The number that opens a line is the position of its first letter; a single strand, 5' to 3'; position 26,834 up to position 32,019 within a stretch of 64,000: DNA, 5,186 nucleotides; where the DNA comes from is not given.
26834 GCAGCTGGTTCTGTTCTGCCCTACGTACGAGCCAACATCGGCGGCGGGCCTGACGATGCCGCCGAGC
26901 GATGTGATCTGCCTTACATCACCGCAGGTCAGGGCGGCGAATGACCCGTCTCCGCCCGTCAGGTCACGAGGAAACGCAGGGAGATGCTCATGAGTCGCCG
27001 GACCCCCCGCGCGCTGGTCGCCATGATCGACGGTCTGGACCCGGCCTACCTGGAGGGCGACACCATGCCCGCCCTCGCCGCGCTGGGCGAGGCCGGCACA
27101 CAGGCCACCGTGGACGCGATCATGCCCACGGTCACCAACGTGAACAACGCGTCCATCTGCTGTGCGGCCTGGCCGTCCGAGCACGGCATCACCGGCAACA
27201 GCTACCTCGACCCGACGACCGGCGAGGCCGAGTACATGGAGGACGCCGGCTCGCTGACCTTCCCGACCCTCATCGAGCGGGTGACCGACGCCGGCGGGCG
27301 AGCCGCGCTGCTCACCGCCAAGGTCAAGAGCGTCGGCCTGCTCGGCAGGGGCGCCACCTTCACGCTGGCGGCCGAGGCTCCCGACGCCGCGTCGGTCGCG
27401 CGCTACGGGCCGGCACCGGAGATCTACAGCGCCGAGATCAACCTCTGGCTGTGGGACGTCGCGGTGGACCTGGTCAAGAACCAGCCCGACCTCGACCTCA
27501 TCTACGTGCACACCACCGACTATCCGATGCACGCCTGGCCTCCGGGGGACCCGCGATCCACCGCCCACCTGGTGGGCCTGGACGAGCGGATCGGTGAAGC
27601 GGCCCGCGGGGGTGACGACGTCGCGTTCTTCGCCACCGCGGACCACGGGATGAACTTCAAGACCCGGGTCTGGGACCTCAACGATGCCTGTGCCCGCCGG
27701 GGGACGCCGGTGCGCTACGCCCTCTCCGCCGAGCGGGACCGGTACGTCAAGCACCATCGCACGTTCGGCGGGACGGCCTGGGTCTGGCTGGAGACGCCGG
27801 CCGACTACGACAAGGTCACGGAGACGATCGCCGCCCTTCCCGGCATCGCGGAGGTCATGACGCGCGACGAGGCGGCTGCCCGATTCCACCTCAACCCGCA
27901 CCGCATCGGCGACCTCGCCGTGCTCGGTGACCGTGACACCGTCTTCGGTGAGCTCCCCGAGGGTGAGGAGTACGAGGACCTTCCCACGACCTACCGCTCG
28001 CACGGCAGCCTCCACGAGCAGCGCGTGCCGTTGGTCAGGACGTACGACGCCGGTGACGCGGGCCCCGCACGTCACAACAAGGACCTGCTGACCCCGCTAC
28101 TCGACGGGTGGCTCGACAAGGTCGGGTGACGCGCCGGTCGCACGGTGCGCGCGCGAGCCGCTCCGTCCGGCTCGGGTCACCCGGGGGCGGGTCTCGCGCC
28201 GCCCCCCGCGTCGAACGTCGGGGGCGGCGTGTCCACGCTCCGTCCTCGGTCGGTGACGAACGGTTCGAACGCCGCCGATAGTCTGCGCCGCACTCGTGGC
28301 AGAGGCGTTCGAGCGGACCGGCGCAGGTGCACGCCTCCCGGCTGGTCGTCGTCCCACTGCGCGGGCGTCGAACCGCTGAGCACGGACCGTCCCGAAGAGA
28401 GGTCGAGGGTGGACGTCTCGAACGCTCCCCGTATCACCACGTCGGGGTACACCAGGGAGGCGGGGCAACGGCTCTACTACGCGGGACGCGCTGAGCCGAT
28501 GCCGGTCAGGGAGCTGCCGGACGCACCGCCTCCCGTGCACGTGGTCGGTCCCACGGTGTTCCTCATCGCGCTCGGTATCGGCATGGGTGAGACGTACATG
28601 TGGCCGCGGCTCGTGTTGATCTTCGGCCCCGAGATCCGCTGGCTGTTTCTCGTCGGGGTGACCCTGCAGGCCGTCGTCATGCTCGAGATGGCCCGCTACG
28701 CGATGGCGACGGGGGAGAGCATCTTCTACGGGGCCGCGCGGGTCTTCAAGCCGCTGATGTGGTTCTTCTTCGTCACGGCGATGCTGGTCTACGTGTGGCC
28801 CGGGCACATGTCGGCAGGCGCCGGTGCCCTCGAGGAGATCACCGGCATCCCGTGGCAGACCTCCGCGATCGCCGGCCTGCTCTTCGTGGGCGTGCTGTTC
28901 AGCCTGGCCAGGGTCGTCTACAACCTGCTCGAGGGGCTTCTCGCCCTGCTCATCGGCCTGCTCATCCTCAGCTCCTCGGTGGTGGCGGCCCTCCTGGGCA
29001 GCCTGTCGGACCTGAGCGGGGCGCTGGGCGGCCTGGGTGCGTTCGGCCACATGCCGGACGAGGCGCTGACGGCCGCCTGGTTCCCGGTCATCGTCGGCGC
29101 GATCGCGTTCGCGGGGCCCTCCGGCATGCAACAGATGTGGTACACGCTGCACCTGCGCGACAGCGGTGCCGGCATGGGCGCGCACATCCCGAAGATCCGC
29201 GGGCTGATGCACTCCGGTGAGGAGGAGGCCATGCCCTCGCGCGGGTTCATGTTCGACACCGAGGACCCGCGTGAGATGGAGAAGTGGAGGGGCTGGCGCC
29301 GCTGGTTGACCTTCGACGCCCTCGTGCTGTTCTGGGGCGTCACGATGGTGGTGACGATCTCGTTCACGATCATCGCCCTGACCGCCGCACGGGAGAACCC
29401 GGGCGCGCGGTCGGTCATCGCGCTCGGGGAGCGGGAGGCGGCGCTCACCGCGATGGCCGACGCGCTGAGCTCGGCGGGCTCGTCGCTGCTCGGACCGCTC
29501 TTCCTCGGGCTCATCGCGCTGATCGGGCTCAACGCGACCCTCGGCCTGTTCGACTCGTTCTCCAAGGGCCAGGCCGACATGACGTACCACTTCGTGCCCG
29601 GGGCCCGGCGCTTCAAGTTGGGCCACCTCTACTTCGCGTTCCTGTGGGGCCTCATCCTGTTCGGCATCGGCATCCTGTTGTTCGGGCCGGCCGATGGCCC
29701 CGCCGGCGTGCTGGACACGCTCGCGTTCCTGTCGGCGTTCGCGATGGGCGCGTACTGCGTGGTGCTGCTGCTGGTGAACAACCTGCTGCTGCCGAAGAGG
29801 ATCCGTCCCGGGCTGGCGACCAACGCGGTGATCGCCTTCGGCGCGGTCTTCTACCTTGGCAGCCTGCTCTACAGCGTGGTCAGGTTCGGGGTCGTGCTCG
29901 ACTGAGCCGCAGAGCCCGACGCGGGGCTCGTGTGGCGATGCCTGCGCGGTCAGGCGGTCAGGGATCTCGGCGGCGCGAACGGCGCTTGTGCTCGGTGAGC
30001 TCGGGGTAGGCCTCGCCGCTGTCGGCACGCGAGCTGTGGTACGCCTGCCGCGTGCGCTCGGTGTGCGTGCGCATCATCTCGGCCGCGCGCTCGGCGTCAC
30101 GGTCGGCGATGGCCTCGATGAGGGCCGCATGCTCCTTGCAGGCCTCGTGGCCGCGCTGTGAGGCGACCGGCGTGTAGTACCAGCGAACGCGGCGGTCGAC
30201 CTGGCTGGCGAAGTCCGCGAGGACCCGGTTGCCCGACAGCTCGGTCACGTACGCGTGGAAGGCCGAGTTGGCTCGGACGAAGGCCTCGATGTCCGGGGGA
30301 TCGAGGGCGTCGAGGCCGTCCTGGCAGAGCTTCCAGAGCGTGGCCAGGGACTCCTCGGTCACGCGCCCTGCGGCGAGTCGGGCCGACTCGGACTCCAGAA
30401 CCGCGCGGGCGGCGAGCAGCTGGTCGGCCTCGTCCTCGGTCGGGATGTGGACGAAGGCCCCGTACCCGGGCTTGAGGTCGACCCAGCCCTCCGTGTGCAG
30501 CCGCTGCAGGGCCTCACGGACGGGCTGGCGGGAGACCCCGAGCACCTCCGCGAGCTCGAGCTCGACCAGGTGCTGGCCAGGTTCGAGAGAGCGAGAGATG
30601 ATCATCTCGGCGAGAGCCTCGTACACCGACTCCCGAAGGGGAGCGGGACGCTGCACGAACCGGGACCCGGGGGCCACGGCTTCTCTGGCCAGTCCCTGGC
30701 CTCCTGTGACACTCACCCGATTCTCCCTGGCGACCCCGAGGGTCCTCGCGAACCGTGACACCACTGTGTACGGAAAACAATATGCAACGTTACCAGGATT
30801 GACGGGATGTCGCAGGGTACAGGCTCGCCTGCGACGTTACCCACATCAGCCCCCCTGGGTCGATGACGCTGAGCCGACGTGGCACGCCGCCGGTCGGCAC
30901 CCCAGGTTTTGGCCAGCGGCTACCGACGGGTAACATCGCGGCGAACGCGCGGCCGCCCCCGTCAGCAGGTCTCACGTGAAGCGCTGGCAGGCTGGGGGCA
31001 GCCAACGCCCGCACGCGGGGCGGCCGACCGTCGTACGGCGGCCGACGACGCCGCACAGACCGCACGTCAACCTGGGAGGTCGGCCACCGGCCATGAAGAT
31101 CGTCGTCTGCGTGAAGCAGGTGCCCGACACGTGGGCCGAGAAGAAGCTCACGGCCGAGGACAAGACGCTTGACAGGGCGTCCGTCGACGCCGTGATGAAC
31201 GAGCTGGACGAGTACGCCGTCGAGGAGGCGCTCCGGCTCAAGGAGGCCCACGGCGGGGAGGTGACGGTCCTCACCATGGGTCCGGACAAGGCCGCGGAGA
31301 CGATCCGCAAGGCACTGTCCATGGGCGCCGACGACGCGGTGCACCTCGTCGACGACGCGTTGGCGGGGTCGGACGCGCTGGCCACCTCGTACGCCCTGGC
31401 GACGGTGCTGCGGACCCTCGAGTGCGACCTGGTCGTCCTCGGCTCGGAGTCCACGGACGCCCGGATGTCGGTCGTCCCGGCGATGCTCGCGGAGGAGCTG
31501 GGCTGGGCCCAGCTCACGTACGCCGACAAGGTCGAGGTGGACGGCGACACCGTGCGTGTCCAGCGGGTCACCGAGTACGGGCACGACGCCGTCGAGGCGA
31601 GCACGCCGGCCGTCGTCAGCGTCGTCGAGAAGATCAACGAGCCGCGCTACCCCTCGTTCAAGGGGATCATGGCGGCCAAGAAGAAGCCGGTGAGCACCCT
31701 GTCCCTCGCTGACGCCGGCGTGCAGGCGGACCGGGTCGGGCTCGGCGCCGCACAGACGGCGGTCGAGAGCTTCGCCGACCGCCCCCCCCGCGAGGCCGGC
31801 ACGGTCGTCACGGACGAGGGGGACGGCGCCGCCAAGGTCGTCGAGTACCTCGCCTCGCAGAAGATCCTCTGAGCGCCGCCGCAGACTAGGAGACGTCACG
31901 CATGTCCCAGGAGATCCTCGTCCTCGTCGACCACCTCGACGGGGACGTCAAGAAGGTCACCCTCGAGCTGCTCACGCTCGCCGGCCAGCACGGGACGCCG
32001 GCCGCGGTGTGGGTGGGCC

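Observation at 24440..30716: Uncharacterised cassette: two paralogous Nramp-like transporters flanking a small charged-tail membrane protein and a PhnA-like hydrolase, next to a FadR-type regulator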

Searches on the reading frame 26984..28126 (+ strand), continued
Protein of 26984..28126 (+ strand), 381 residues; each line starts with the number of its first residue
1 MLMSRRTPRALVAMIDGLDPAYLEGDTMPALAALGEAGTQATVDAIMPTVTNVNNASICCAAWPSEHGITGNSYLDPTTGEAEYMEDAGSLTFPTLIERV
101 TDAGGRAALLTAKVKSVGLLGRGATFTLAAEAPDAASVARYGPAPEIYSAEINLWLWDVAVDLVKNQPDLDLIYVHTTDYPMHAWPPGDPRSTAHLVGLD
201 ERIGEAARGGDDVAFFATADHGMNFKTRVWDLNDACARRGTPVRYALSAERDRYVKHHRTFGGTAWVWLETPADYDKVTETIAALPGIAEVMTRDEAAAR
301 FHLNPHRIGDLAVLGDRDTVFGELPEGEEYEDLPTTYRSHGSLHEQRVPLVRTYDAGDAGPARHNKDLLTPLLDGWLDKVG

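Call 41: find_encoding_contigs(protein=P0297, flank=8000, max_places=2)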
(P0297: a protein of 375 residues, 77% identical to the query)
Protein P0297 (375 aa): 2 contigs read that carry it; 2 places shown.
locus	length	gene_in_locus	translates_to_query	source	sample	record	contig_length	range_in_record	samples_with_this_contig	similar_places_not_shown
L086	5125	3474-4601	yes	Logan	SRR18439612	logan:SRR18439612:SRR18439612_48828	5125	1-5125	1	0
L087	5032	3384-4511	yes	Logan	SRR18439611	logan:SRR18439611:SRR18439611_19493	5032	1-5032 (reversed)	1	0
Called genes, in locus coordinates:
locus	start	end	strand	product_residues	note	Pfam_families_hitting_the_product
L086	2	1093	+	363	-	?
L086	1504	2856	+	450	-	-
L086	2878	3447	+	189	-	-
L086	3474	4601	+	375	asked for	PF01663:Phosphodiest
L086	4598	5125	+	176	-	?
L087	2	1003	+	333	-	?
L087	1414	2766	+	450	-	-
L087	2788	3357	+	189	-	-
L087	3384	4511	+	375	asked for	PF01663:Phosphodiest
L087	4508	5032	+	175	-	?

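Call 46: search_protein_families(library=ncbifam, proteins=[L086:4598-5125:+], max_evalue=0.00001)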
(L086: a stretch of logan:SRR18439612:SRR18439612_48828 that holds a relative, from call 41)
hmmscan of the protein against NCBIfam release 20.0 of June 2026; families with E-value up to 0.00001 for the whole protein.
L086:4598-5125:+ (176 aa): 5 families
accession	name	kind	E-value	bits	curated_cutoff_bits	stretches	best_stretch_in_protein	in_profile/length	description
NF045640.1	AspGlyoxATaseBhcA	equivalog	2.1e-55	188.3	650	1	10-176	7-174/395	L-aspartate--glyoxylate aminotransferase BhcA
TIGR03301.1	PhnW-AepZ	equivalog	3.2e-19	69.5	360.8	1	10-176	2-165/355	2-aminoethylphosphonate aminotransferase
NF046070.1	PyrdoxPyrvTramin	equivalog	1e-14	54.2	600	1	9-176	7-170/369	pyridoxamine--pyruvate transaminase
NF010006.0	PRK13479.1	equivalog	2.7e-13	49.8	296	1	5-176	3-171/369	2-aminoethylphosphonate--pyruvate transaminase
TIGR02326.1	transamin_PhnW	equivalog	5.6e-10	38.9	400.8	1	7-176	3-169/363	2-aminoethylphosphonate--pyruvate transaminase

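Call 48: find_encoding_contigs(protein=P0299, flank=8000, max_places=1)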
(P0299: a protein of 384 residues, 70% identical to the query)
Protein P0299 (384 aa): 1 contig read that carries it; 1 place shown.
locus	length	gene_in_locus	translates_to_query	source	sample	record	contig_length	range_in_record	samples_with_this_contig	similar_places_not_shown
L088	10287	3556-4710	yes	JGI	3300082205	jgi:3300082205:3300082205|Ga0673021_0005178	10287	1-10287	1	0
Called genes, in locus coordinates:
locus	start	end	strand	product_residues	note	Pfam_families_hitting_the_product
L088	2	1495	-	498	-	?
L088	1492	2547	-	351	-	PF13531:SBP_bac_11, PF01547:SBP_bac_1, PF13416:SBP_bac_8, PF13343:SBP_bac_6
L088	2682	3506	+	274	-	PF00392:GntR, PF07702:UTRA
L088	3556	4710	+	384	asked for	PF01663:Phosphodiest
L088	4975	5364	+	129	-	PF00741:Gas_vesicle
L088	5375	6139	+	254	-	PF06386:GvpL_GvpF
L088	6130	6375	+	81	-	PF05120:GvpG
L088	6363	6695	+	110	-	PF05800:GvpO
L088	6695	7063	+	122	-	PF00741:Gas_vesicle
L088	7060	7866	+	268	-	PF06386:GvpL_GvpF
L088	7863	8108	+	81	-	PF00741:Gas_vesicle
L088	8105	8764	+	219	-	PF06386:GvpL_GvpF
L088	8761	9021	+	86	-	PF05121:GvpK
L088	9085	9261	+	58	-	-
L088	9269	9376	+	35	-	-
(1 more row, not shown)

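Call 49: find_encoding_contigs(protein=P0301, flank=8000, max_places=1)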
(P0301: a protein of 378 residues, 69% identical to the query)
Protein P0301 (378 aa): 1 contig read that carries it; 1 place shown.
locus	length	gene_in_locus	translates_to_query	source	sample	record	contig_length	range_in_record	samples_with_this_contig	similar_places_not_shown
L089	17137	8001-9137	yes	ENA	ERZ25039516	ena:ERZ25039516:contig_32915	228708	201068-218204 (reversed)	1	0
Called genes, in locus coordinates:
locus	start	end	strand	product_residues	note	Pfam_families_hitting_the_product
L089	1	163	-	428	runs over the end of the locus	PF09861:Lar_N, PF21113:LarA_C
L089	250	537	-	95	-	-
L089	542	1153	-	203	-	PF03352:Adenine_glyco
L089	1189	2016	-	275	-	PF01061:ABC2_membrane, PF12698:ABC2_membrane_3, PF12679:ABC2_membrane_2 (weak)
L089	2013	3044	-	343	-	PF00005:ABC_tran, PF13304:AAA_21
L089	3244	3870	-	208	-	PF03551:PadR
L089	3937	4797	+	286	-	PF01135:PCMT (weak), PF01209:Ubie_methyltran, PF13489:Methyltransf_23, PF02390:Methyltransf_4 (weak), PF13847:Methyltransf_31, PF08241:Methyltransf_11, PF08242:Methyltransf_12, PF13649:Methyltransf_25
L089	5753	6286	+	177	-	PF01055:Glyco_hydro_31_2nd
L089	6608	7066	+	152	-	PF17137:DUF5110 (weak)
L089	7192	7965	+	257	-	PF00392:GntR, PF07702:UTRA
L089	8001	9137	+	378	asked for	PF01663:Phosphodiest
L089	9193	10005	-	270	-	PF02517:Rce1-like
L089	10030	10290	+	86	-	-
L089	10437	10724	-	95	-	-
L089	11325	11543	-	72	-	PF04324:Fer2_BFD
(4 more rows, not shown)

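Call 50: find_encoding_contigs(protein=P0303, flank=8000, max_places=1)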
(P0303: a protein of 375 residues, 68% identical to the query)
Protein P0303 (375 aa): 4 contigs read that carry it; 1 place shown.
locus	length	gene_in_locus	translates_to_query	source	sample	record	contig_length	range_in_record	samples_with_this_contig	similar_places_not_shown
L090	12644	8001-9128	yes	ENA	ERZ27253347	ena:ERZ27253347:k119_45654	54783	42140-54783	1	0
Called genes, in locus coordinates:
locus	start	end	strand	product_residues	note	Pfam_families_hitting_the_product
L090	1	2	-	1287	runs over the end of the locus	PF00664:ABC_membrane, PF01935:DUF87 (faint), PF13481:AAA_25 (faint), PF00005:ABC_tran, PF02463:SMC_N (faint), PF06414:Zeta_toxin (faint), PF00664:ABC_membrane, PF00005:ABC_tran, +2 more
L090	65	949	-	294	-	PF21686:LigD_Prim-Pol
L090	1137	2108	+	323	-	PF02735:Ku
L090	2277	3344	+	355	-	PF00579:tRNA-synt_1b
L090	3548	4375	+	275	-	PF00753:Lactamase_B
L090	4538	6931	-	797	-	-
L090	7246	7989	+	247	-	PF00392:GntR, PF07702:UTRA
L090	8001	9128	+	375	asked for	PF01663:Phosphodiest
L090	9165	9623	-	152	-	PF03129:HGTP_anticodon (weak)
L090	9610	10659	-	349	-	PF00587:tRNA-synt_2b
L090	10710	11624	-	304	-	PF00126:HTH_1, PF03466:LysR_substrate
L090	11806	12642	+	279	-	?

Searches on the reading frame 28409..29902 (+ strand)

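Call 9: search_protein_families(library=pfam, proteins=[window:28409-29902:+], max_evalue=1)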
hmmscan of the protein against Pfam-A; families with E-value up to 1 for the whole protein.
window:28409-29902:+ (498 aa): 1 family
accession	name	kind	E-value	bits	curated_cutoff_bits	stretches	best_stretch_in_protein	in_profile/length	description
PF08001.16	CMV_US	-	0.14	11.9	23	1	279-323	183-227/251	CMV US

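Call 10: search_protein_families(library=ncbifam, proteins=[window:28409-29902:+], max_evalue=1)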
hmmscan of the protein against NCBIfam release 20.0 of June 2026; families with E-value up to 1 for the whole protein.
window:28409-29902:+ (498 aa): 1 family
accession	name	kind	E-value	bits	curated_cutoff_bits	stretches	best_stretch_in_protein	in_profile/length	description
NF037982.1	Nramp_1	equivalog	4.3e-128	428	50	1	47-458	1-401/404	Nramp family divalent metal transporter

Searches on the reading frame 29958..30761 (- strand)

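Call 9: search_protein_families(library=pfam, proteins=[window:29958-30761:-], max_evalue=1)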
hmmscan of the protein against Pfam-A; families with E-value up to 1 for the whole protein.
window:29958-30761:- (267 aa): 14 families
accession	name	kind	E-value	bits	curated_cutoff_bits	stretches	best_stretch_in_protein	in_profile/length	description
PF07729.17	FCD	-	1.7e-27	96.8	24.3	1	114-235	1-124/125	FCD domain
PF00392.27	GntR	-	8.7e-20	70.6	27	1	43-104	2-64/64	Bacterial regulatory proteins, gntR family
PF13545.12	HTH_Crp_2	-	0.00041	20.7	27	1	69-100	27-57/70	Crp-like helix-turn-helix domain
PF13412.12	HTH_24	-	0.00048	20.1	21.9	1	69-94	22-47/48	Winged helix-turn-helix DNA-binding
PF01325.25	Fe_dep_repress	-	0.0007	20.2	26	1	69-101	27-59/60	Iron dependent repressor, N-terminal DNA binding domain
PF13551.12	HTH_29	-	0.0028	18.1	28.1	1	69-98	17-46/64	Winged helix-turn helix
PF01978.25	TrmB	-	0.0031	17.8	25.6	1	69-99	27-57/68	Sugar-specific transcriptional regulator TrmB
PF07848.18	PaaX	-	0.0045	17.6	24.8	1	69-95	28-54/70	PaaX-like protein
PF12802.13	MarR_2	-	0.0052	17.4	27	1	69-98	25-54/61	MarR family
PF13404.12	HTH_AsnC-type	-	0.0097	16.2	27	1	69-89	22-42/42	AsnC-type helix-turn-helix domain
PF13518.12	HTH_28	-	0.012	16.2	25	1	69-98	17-46/52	Helix-turn-helix domain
PF12793.13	SgrR_N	-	0.019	15.7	24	1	69-101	24-56/115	Sugar transport-related sRNA regulator N-term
PF08279.18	HTH_11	-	0.027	14.8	25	1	69-100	20-52/55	HTH domain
PF07471.18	Phage_Nu1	-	0.046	13.8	30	1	202-243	34-75/164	Phage DNA packaging protein Nu1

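Call 10: search_protein_families(library=ncbifam, proteins=[window:29958-30761:-], max_evalue=1)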
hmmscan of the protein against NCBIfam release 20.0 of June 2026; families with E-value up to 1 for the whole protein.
window:29958-30761:- (267 aa): 31 families (the best 25 are shown)
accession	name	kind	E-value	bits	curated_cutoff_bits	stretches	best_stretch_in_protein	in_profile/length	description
TIGR03338.1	phnR_burk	equivalog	1.3e-31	109.9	271.5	1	43-239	13-211/212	phosphonate utilization associated transcriptional regulator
NF003011.0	PRK03837.1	subfamily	5.7e-29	101.4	260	2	110-244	102-236/241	transcriptional regulator NanR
NF007741.0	PRK10421.1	equivalog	1.6e-18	67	311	2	39-115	5-82/262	transcriptional regulator LldR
NF007442.0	PRK09990.1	equivalog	3.7e-14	52.8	301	2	115-243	100-237/256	transcriptional regulator GlcC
NF007001.0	PRK09464.1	equivalog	4.9e-14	52.6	330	1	42-233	11-224/254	pyruvate dehydrogenase complex transcriptional repressor PdhR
NF008504.0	PRK11414.1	equivalog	3.2e-12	46.6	225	1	46-226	16-200/221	GntR family transcriptional regulator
NF008576.0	PRK11534.1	equivalog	1.2e-10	41.5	218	1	46-233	12-209/225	DNA-binding transcriptional regulator CsiR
NF052282.1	PLP_TF_PdxR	equivalog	5.6e-09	35.6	320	1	41-114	1-75/448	MocR-like pyridoxine biosynthesis transcription factor PdxR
NF003444.0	PRK04984.1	equivalog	1.8e-08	34.2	189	1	50-104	16-71/239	fatty acid metabolism transcriptional regulator FadR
TIGR02018.2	his_ut_repres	equivalog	2e-08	33.9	220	1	45-110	3-69/226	histidine utilization transcriptional repressor HutC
NF007588.0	PRK10225.1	equivalog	3.5e-08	33.1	442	1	46-239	14-229/257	Uxu operon transcriptional regulator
NF008571.0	PRK11523.1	equivalog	5e-08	32.7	396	1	67-247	35-231/258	transcriptional regulator ExuR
TIGR02812.1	fadR_gamma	equivalog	1e-07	31.9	249.2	1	51-101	16-67/235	fatty acid metabolism transcriptional regulator FadR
NF052281.1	rhizopine_MocR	equivalog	1.2e-07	30.8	650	1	39-115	16-94/479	rhizopine catabolism transcriptional regulator MocR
NF052290.2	MocR_like_YczR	exception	7.5e-07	28.2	487.4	1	40-132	18-115/458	MocR-like transcription factor YczR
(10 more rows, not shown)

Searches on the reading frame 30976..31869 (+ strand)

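Call 22: search_protein_families(library=pfam, proteins=[window:30976-31869:+], max_evalue=0.00001)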
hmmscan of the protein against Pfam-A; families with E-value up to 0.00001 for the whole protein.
window:30976-31869:+ (298 aa): 1 family
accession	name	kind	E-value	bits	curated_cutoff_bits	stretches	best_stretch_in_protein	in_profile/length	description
PF01012.27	ETF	-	3.3e-45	154.6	26.7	1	64-246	3-180/181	Electron transfer flavoprotein domain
